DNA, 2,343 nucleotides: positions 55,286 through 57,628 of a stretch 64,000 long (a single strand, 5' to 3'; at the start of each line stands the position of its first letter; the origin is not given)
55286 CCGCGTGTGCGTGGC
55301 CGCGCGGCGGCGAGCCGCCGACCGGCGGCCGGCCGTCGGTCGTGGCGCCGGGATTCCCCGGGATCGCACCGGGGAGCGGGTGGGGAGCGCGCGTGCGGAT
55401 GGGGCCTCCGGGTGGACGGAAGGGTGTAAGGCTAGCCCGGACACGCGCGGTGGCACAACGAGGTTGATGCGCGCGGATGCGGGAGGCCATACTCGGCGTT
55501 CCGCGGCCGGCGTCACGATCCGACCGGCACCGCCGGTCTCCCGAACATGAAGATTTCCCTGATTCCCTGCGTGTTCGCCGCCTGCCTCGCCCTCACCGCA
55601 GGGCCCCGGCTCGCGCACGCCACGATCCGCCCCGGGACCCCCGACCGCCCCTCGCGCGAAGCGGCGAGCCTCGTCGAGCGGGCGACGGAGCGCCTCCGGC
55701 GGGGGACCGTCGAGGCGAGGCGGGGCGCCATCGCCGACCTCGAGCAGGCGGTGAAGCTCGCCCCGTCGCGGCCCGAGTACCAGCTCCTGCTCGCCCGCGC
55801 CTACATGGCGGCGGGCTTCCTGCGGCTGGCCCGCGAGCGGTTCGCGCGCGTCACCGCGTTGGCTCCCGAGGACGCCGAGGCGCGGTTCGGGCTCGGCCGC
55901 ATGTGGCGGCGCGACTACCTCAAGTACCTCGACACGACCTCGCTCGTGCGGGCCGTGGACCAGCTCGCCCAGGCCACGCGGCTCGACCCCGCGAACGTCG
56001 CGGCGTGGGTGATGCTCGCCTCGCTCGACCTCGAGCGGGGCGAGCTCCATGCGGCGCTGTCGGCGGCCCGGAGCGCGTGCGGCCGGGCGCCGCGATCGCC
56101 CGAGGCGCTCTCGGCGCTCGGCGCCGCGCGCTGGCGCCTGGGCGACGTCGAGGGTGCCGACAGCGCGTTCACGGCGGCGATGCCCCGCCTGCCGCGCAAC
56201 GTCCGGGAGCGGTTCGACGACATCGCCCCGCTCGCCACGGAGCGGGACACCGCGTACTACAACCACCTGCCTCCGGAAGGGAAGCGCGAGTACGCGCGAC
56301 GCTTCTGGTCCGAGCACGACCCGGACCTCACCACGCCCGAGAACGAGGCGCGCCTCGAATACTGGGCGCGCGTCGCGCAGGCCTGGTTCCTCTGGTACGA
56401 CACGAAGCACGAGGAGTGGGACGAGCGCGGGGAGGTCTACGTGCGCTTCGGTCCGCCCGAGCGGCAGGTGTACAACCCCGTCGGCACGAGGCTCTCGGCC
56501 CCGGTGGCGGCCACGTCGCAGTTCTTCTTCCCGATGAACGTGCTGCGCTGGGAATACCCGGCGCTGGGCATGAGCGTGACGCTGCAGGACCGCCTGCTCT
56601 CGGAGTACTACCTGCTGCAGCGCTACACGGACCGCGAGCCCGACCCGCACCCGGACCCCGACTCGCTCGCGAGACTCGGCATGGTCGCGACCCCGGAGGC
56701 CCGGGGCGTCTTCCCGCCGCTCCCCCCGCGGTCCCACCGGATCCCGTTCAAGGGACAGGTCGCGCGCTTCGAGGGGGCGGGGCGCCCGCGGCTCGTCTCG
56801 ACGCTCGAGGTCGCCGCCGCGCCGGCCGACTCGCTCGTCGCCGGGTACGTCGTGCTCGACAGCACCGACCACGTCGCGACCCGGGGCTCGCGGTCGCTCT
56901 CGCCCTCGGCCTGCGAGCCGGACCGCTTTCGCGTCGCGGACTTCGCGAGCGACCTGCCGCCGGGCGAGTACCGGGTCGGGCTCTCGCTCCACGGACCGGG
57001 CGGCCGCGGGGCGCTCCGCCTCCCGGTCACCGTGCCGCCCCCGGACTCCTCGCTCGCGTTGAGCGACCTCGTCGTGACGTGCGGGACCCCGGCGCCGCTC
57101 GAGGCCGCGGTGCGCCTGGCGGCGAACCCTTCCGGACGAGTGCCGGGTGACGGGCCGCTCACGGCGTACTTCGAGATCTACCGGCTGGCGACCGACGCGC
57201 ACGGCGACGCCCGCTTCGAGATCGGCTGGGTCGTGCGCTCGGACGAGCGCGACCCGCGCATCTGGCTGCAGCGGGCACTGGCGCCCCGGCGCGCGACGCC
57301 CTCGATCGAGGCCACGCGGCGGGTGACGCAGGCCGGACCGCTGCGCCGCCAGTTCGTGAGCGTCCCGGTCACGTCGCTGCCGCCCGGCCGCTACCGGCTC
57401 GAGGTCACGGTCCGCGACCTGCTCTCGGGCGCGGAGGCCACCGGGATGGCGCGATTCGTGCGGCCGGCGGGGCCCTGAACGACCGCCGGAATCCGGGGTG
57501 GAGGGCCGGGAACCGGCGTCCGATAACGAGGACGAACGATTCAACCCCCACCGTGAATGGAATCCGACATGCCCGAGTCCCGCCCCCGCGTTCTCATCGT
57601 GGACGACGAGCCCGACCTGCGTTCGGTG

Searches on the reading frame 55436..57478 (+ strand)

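Call 73: search_protein_families(library=pfam, proteins=[window:55436-57478:+], max_evalue=0.0001)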
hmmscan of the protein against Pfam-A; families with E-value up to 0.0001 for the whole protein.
window:55436-57478:+ (680 aa): 6 families
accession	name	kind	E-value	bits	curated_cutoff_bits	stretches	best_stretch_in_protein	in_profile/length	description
PF14559.12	TPR_19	-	3.7e-10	40.4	25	1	97-149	9-61/68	Tetratricopeptide repeat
PF13414.12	TPR_11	-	5.6e-10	39.2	26.8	0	97-127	12-42/42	TPR repeat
PF13428.12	TPR_14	-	3.7e-08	33.7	23.5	0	189-230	2-43/44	Tetratricopeptide repeat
PF13432.12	TPR_16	-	4.7e-08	33.8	32.7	1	117-159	1-43/65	Tetratricopeptide repeat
PF07719.23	TPR_2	-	4e-06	27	27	0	113-146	1-34/34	Tetratricopeptide repeat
PF23914.1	TPR_CcmH_CycH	-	7e-06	26.4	42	1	117-210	54-143/158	Cytochrome c-type biogenesis protein H TPR domain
